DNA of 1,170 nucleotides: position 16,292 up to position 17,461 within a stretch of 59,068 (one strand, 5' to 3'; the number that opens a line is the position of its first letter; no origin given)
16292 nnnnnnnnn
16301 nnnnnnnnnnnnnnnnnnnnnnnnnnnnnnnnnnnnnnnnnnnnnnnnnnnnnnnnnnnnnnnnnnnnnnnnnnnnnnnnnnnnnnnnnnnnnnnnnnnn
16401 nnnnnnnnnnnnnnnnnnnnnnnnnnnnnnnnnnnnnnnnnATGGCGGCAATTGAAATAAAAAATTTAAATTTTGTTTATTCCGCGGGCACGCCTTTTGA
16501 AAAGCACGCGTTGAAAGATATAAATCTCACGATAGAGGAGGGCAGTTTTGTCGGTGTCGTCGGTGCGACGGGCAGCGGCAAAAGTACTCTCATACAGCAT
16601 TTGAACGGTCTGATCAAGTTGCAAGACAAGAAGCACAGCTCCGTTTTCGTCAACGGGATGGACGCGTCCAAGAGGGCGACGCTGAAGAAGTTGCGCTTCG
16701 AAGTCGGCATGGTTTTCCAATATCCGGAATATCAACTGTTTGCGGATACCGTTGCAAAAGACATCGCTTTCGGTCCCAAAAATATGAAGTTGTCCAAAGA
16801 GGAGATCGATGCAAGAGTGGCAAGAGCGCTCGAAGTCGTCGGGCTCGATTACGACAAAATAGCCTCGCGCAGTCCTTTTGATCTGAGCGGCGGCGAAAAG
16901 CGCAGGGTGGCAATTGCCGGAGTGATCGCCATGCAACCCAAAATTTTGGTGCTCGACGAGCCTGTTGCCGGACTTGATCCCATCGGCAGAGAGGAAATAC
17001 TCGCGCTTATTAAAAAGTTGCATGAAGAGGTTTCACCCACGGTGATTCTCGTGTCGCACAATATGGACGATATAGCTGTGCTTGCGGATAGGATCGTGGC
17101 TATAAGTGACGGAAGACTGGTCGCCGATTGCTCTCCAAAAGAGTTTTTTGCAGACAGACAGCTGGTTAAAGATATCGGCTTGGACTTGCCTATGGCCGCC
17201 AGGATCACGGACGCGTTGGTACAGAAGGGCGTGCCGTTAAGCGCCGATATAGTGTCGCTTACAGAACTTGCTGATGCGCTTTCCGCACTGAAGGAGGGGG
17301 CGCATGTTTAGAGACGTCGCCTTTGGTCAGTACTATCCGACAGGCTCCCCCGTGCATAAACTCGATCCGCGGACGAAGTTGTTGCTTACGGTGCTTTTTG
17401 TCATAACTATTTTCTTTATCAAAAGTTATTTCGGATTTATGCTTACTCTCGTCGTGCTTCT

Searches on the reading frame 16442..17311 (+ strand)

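Call 20: search_protein_families(library=pfam, proteins=[window:16442-17311:+], max_evalue=0.00001)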
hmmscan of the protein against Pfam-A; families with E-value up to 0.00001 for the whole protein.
window:16442-17311:+ (289 aa): 3 families
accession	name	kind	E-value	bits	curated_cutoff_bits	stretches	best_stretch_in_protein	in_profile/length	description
PF00005.33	ABC_tran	-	1.8e-27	97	25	1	24-176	1-137/137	ABC transporter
PF13304.12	AAA_21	-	1.9e-10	41.7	27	1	117-207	209-299/304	AAA domain, putative AbiEii toxin, Type IV TA system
PF02463.25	SMC_N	-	2.8e-08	33.9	40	1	34-219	24-209/220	RecF/RecN/SMC N terminal domain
